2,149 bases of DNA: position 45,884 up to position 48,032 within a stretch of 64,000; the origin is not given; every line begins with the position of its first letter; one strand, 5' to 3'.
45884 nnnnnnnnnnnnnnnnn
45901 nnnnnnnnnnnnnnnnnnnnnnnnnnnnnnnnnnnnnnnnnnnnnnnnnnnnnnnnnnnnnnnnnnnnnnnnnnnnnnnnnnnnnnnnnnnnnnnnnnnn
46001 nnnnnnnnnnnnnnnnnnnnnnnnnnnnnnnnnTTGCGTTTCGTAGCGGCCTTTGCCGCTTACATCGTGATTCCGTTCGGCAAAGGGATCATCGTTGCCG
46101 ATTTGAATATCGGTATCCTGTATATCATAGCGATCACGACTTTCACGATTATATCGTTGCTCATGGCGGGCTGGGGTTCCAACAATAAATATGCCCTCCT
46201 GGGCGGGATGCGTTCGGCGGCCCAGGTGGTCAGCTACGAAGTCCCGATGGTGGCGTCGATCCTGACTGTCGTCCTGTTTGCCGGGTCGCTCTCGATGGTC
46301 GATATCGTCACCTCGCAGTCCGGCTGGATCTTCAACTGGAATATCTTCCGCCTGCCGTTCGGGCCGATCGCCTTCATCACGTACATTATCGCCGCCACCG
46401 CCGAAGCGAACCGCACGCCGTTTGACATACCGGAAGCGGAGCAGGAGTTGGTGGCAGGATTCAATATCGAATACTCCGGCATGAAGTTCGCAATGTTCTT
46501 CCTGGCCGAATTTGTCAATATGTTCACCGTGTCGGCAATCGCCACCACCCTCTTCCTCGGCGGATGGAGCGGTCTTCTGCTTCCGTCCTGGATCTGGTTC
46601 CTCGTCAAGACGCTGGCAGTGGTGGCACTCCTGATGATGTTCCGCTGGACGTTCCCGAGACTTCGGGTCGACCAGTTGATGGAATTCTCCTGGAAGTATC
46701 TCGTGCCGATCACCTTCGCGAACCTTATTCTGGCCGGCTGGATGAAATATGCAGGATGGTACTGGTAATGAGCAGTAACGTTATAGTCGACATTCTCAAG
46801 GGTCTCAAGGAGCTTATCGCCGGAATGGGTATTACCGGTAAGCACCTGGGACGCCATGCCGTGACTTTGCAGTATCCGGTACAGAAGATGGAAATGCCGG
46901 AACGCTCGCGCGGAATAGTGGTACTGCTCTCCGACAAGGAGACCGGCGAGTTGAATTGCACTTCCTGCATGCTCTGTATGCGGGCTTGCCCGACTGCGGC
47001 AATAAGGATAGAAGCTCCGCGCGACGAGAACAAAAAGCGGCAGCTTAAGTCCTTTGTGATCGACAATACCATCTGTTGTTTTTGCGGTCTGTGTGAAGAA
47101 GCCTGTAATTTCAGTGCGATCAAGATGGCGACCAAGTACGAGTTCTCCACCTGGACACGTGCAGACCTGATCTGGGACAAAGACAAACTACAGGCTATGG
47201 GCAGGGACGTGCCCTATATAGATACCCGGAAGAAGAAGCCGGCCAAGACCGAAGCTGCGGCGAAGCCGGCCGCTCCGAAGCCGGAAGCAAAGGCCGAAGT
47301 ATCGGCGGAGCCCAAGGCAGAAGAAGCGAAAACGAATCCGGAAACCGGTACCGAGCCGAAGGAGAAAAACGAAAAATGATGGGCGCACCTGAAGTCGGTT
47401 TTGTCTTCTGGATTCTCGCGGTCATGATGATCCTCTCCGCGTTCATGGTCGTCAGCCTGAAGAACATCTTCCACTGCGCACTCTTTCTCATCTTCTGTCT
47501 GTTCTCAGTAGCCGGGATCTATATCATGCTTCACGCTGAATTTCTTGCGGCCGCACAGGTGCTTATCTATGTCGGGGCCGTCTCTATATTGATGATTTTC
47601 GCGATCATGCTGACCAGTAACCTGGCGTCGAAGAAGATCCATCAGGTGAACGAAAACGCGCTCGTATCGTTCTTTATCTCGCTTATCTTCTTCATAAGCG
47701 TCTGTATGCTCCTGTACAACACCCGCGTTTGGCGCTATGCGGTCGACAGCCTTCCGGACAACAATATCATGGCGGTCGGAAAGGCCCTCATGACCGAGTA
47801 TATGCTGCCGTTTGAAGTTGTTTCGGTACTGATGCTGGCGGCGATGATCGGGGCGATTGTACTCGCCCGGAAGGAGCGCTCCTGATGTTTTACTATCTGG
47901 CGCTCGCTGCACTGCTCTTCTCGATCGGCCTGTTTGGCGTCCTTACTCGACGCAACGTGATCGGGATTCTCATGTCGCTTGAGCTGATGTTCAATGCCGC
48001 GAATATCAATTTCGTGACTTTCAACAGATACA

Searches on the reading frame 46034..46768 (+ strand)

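Call 60: search_protein_families(library=pfam, proteins=[window:46034-46768:+], max_evalue=0.01)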
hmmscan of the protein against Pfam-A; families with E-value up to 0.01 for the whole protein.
window:46034-46768:+ (244 aa): 1 family
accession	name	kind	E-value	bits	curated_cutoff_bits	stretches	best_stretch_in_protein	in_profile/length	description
PF00146.26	NADHdh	-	1.5e-88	297.4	27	1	3-234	76-297/298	NADH dehydrogenase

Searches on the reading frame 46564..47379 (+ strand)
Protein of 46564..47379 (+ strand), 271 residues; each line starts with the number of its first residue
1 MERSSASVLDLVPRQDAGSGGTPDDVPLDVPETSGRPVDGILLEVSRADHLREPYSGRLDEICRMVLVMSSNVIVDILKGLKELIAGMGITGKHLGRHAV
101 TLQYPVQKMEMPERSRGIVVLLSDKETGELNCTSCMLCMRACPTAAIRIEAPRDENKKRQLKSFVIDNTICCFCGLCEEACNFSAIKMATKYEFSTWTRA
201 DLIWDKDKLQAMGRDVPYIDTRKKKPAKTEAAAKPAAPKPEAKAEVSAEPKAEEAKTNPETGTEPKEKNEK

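Call 60: search_protein_families(library=pfam, proteins=[window:46564-47379:+], max_evalue=0.01)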
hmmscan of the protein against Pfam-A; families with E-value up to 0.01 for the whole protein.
window:46564-47379:+ (271 aa): 9 families
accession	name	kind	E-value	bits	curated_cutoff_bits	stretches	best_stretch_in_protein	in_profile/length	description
PF12838.12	Fer4_7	-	1.7e-08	35.2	27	1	131-184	1-51/52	4Fe-4S dicluster domain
PF00037.32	Fer4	-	1.7e-08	34.4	21.1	2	131-148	7-24/24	4Fe-4S binding domain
PF13187.11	Fer4_9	-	3.1e-06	27.5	27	1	131-184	1-50/52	4Fe-4S dicluster domain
PF13484.11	Fer4_16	-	2.1e-05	25.7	30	1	131-160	1-29/66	4Fe-4S double cluster binding domain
PF14697.11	Fer4_21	-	7e-05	23.3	35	0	130-148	39-58/59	4Fe-4S dicluster domain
PF12837.12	Fer4_6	-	0.0017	18.7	25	1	131-147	8-24/24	4Fe-4S binding domain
PF13237.11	Fer4_10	-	0.0026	18.1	25.5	0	131-181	8-52/53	4Fe-4S dicluster domain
PF13183.11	Fer4_8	-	0.0062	17.5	27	0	131-182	4-65/68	4Fe-4S dicluster domain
PF12800.12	Fer4_4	-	0.0078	16.9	24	1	131-144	3-16/17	4Fe-4S binding domain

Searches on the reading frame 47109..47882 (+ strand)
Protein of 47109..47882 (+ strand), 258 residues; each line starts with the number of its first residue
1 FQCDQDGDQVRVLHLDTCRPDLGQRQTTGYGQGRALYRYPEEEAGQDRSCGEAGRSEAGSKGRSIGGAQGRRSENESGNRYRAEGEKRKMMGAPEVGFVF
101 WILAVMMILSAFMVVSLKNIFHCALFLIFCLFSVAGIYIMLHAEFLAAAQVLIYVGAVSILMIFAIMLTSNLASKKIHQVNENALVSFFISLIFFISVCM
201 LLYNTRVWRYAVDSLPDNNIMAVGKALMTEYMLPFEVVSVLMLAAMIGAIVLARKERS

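Call 60: search_protein_families(library=pfam, proteins=[window:47109-47882:+], max_evalue=0.01)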
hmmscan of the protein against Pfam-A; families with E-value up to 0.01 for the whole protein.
window:47109-47882:+ (258 aa): 1 family
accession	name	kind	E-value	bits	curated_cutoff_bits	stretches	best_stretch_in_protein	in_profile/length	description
PF00499.25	Oxidored_q3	-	5.7e-38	130.4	33.2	1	110-252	1-146/146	NADH-ubiquinone/plastoquinone oxidoreductase chain 6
